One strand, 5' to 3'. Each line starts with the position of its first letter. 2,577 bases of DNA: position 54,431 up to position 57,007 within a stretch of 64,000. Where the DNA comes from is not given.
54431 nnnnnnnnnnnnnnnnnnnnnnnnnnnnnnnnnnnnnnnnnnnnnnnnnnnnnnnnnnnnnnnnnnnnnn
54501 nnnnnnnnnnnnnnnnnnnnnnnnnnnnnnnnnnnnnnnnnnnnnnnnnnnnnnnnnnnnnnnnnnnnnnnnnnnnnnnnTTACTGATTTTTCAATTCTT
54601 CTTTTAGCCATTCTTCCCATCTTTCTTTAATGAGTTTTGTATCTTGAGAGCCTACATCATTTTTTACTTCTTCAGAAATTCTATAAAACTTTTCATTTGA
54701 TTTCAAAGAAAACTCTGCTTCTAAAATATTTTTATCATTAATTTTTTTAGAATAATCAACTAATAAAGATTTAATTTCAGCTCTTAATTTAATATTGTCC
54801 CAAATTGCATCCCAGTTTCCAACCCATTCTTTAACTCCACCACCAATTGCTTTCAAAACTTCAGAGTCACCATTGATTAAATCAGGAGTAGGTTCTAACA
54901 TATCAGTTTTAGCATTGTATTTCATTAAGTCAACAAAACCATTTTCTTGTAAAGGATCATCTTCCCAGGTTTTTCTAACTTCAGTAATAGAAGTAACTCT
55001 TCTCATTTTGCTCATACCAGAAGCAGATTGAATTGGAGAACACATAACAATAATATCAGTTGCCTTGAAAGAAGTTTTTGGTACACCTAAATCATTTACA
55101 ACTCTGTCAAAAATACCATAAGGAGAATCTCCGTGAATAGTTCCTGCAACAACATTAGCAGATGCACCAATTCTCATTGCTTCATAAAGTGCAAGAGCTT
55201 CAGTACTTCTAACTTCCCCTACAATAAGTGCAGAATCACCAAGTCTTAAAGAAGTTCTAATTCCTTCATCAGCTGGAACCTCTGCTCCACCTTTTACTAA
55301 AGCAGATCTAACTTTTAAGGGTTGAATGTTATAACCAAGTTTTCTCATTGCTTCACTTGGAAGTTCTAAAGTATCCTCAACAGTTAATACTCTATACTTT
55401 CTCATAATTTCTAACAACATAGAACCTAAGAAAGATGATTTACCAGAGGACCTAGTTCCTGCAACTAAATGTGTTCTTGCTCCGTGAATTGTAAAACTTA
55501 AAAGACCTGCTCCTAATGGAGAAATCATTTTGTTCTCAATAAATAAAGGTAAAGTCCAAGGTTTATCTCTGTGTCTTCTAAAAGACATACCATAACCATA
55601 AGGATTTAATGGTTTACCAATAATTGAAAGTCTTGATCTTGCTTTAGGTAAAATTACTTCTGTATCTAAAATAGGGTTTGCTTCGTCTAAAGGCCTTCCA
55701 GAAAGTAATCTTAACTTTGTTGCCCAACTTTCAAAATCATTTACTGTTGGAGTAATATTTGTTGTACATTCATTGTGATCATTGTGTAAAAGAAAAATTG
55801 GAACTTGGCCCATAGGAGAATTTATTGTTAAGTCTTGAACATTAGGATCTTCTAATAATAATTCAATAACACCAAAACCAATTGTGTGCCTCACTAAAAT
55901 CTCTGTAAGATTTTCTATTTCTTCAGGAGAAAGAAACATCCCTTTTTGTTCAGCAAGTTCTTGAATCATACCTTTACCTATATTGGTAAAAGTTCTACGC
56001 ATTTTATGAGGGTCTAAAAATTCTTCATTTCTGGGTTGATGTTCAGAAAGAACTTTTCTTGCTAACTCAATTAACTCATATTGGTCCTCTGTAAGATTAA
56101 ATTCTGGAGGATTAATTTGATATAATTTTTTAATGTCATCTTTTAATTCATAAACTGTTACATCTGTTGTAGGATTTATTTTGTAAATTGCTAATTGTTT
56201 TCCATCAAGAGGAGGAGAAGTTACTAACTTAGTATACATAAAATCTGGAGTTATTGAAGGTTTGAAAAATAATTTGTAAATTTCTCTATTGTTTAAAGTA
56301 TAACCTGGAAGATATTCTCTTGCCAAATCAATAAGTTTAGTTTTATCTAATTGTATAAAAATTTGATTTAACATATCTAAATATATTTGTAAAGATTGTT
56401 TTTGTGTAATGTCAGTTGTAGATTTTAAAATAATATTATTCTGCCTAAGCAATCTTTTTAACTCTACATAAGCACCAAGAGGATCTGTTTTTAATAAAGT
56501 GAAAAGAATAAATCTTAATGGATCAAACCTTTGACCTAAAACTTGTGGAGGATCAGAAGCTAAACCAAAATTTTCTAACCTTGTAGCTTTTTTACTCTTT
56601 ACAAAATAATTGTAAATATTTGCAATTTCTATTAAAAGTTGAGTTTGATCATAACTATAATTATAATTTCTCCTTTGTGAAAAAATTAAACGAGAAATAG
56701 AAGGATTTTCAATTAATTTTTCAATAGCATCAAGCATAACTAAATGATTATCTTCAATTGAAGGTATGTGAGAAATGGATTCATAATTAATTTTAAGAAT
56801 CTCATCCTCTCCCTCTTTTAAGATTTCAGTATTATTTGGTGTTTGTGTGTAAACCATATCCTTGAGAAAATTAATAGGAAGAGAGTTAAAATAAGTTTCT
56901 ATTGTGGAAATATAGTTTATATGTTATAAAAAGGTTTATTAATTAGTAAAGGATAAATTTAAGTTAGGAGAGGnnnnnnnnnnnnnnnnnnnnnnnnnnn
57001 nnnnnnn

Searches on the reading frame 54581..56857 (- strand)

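Call 101: search_protein_families(library=pfam, proteins=[window:54581-56857:-], max_evalue=0.001)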
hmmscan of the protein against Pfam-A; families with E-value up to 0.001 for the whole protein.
window:54581-56857:- (758 aa): 1 family
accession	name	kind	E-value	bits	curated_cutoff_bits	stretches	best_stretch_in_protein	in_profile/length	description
PF00437.27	T2SSE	-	3e-11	43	24.9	1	462-604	144-272/370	Type II/IV secretion system protein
